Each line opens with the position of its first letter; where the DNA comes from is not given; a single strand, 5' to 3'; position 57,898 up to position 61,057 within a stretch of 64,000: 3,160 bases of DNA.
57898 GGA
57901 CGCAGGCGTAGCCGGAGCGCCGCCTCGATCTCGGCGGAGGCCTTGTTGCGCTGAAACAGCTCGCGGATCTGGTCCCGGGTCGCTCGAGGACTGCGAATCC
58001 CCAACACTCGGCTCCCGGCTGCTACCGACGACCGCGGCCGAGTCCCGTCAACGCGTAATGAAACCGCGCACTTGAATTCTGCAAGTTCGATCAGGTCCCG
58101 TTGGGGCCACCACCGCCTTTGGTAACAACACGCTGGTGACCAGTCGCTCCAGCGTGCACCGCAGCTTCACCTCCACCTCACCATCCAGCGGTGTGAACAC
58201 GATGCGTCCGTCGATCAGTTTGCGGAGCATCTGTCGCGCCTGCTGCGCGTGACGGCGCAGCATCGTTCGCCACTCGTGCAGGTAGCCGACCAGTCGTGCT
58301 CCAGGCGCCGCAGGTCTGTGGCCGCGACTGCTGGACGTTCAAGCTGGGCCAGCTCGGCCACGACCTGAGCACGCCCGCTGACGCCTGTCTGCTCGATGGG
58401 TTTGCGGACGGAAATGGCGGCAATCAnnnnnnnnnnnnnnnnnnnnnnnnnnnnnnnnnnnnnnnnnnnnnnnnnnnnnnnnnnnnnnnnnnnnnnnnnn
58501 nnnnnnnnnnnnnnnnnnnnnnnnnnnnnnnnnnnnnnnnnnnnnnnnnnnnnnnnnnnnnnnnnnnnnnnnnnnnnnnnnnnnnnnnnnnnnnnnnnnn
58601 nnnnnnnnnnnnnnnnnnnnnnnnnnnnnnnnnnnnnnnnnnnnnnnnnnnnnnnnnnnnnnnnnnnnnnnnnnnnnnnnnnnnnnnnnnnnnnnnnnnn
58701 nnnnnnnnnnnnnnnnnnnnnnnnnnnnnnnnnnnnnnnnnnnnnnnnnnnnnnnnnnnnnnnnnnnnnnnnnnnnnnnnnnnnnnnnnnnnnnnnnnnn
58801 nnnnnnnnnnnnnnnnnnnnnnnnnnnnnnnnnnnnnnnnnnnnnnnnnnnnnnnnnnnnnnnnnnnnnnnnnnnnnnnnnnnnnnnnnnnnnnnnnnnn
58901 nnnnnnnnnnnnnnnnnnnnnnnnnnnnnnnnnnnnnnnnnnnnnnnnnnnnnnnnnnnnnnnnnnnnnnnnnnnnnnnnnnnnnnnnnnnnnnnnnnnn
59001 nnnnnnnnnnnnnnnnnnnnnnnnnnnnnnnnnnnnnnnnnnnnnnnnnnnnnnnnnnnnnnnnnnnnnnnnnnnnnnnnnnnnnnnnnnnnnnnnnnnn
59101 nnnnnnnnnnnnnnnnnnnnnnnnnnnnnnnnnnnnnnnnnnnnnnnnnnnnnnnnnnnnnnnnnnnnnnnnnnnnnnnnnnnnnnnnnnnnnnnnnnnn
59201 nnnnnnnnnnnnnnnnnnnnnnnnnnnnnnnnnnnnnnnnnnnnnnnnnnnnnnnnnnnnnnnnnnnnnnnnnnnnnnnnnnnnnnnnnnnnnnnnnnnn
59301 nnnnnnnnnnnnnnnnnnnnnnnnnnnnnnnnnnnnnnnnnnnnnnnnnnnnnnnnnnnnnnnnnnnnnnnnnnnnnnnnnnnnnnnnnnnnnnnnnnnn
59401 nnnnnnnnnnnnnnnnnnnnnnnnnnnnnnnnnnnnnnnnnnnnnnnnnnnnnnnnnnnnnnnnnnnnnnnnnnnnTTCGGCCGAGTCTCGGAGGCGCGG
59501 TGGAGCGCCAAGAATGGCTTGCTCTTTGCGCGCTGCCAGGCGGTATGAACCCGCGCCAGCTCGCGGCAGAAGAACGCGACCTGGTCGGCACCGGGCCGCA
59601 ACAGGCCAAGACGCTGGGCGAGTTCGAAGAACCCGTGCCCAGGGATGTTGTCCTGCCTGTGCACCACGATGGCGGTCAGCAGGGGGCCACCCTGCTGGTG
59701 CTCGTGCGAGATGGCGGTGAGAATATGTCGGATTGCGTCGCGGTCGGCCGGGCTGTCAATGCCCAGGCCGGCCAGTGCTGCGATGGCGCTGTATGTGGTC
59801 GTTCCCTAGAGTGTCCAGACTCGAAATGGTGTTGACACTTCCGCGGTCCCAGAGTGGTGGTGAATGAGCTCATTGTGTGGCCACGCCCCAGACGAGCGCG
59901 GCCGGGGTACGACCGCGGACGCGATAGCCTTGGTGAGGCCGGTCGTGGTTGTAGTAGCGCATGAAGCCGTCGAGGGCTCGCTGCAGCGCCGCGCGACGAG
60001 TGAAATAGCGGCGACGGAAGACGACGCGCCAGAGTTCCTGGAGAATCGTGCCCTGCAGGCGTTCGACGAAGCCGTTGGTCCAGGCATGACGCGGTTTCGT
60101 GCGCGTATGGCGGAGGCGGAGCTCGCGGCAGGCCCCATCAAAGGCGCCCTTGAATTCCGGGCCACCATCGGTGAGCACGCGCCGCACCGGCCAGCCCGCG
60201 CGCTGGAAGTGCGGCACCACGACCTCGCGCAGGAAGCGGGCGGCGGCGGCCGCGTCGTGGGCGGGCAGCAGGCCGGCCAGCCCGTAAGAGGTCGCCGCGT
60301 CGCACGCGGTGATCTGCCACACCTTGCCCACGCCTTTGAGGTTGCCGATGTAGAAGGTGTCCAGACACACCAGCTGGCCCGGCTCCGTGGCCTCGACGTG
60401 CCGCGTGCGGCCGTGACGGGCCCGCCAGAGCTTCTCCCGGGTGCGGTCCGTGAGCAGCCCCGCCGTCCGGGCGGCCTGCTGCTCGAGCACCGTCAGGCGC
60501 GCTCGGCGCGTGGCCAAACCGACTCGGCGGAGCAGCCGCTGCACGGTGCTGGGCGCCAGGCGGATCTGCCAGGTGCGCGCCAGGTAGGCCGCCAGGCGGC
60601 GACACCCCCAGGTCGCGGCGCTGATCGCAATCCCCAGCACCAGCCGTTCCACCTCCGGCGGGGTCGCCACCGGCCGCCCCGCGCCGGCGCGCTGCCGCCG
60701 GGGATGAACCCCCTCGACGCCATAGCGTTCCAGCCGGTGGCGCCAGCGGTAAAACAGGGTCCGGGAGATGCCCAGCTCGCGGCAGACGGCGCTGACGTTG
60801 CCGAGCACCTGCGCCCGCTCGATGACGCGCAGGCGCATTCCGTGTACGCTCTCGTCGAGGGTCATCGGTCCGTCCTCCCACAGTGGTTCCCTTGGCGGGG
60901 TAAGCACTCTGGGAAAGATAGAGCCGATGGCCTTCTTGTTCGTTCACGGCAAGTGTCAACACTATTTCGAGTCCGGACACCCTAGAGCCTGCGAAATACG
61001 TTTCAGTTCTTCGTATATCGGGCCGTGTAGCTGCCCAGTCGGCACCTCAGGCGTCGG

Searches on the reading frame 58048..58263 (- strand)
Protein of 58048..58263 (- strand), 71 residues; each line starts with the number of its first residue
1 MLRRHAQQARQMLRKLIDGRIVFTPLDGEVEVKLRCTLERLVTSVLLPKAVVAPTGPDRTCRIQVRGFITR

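Call 85: search_solved_structures(query=window:58048-58263:-, max_evalue=10, show_alignments=1)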
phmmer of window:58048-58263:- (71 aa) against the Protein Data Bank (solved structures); distinct sequences matched with E-value up to 10: 0.

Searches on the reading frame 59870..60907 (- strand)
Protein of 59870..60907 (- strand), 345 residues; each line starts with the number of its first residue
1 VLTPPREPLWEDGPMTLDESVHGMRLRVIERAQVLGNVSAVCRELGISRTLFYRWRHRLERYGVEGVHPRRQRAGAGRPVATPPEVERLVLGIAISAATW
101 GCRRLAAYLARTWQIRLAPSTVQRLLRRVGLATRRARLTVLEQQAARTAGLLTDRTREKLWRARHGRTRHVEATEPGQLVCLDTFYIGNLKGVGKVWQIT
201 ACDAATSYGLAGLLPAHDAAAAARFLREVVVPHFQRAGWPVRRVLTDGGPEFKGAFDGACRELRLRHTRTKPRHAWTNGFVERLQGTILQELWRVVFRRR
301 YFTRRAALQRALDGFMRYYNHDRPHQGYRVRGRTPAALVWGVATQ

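Call 4: search_protein_families(library=pfam, proteins=[window:59870-60907:-], max_evalue=0.1)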
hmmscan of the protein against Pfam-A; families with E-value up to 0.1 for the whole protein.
window:59870-60907:- (345 aa): 13 families
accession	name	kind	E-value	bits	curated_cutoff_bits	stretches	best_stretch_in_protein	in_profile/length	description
PF13565.12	HTH_32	-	4.4e-13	50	33.7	1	53-126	3-73/73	Homeodomain-like domain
PF13683.12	rve_3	-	2.9e-11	43.4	26.5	1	264-328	2-62/67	Integrase core domain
PF13518.12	HTH_28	-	1.5e-10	41.4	25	1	24-73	1-50/52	Helix-turn-helix domain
PF13384.12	HTH_23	-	7e-09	35.7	24.6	1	25-66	7-48/50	Homeodomain-like domain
PF00665.32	rve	-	1.9e-08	34.9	32.6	1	174-274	2-101/102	Integrase core domain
PF13592.12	HTH_33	-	5.4e-07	29.6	25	1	98-145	3-50/60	Winged helix-turn helix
PF13551.12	HTH_29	-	6.3e-07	29.8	28.1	1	35-86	12-62/64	Winged helix-turn helix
PF01527.26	HTH_Tnp_1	-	1.5e-05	25.6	24.1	1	25-71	12-57/75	Transposase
PF13276.12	HTH_21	-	2.5e-05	24.9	28.1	1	98-137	19-58/60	HTH-like domain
PF02954.25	HTH_8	-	0.0057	16.8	22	1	36-54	19-37/42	Bacterial regulatory protein, Fis family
PF01498.24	HTH_Tnp_Tc3_2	-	0.0063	17.2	31.5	1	101-141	15-54/72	Transposase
PF12728.13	HTH_17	-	0.01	16.5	27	0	38-58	4-24/51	Helix-turn-helix domain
PF20190.3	DUF6553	-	0.072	13.4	25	0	134-169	12-47/188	Family of unknown function (DUF6553)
